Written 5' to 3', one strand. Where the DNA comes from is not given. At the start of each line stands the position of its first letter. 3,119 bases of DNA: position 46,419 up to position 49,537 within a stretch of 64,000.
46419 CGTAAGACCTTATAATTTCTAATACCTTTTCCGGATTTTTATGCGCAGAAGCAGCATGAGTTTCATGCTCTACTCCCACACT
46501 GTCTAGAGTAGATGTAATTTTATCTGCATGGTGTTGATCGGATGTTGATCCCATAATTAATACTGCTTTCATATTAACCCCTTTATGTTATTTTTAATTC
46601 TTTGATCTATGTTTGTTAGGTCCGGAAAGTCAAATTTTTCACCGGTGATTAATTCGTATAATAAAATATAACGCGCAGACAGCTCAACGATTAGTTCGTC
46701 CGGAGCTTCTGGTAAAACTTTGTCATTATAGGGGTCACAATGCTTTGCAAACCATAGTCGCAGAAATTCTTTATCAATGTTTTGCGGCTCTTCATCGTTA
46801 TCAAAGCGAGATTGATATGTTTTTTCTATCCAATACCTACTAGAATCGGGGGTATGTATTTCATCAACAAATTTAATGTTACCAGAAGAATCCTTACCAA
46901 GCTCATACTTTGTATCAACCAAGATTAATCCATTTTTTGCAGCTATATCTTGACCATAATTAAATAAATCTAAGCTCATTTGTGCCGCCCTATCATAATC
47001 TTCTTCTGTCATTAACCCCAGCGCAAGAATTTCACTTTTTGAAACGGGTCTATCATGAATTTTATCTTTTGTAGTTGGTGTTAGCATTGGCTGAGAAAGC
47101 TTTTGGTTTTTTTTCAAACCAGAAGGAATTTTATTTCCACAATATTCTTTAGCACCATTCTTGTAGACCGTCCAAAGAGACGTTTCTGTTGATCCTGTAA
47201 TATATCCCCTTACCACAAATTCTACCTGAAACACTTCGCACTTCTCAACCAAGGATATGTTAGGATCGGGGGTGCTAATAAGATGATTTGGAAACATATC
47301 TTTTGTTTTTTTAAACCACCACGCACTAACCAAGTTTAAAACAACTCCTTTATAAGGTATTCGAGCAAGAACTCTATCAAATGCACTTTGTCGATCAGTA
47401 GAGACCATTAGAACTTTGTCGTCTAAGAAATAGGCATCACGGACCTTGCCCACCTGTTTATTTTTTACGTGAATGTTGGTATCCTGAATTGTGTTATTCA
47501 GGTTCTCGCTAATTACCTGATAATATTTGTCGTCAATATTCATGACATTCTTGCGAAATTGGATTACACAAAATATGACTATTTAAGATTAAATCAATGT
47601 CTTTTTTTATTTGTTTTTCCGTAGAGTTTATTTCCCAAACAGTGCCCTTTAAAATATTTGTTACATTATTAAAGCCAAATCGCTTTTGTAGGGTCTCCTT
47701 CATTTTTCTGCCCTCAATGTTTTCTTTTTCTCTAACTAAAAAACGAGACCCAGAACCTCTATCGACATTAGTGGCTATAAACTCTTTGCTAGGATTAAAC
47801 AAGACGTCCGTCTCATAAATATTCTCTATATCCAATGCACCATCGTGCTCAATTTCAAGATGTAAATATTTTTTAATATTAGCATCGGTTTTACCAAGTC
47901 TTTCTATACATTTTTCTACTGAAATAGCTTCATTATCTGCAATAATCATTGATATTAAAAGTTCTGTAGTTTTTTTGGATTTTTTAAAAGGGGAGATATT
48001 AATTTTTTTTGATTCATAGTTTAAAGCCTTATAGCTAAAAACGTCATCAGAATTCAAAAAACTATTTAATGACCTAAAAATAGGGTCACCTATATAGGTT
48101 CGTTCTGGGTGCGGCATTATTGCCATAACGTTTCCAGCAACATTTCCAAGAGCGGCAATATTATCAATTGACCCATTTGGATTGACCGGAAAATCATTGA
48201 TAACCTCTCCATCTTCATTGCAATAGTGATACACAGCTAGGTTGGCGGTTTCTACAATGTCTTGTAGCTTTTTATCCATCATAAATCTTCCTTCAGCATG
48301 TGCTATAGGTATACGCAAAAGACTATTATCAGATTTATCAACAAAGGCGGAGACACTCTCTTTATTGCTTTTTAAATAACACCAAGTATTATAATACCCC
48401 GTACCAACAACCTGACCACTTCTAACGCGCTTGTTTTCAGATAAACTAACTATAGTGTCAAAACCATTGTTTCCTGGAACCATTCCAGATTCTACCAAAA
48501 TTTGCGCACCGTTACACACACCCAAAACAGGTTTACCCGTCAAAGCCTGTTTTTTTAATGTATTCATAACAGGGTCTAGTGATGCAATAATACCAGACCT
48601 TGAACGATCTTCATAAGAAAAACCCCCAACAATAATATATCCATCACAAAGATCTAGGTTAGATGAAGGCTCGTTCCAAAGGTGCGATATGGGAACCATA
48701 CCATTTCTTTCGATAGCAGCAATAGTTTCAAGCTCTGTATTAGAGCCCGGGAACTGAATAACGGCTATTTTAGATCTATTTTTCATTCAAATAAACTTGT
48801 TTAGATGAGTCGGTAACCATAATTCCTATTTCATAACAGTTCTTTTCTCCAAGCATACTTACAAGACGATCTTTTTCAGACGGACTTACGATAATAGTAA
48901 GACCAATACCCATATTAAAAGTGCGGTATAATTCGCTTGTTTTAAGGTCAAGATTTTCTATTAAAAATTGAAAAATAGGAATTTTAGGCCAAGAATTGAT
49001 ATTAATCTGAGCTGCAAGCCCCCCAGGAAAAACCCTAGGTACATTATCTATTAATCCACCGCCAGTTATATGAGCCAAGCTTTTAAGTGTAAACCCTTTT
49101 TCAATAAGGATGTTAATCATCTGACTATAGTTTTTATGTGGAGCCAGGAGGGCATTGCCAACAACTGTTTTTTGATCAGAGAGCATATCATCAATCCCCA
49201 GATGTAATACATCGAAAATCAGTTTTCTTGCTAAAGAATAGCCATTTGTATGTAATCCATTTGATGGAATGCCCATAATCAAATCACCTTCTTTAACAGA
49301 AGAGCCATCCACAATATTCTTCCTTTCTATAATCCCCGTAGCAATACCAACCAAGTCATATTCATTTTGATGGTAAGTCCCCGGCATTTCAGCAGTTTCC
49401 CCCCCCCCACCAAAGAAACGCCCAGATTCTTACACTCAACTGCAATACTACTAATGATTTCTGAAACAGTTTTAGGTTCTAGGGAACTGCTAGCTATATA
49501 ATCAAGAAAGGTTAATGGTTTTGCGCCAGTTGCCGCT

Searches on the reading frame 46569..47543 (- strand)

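Call 79: search_protein_families(library=pfam, proteins=[window:46569-47543:-], max_evalue=0.0001)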
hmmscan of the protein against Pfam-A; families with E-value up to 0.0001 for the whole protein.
window:46569-47543:- (324 aa): 1 family
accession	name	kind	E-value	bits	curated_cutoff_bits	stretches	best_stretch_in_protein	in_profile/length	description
PF01259.24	SAICAR_synt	-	1.2e-68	231.8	20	1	31-276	4-230/233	SAICAR synthetase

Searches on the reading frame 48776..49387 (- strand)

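Call 79: search_protein_families(library=pfam, proteins=[window:48776-49387:-], max_evalue=0.0001)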
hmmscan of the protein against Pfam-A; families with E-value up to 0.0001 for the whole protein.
window:48776-49387:- (203 aa): 1 family
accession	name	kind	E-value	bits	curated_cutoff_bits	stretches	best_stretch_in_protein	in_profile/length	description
PF02769.27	AIRS_C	-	2.3e-24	86.7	23.1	1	32-199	1-154/156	AIR synthase related protein, C-terminal domain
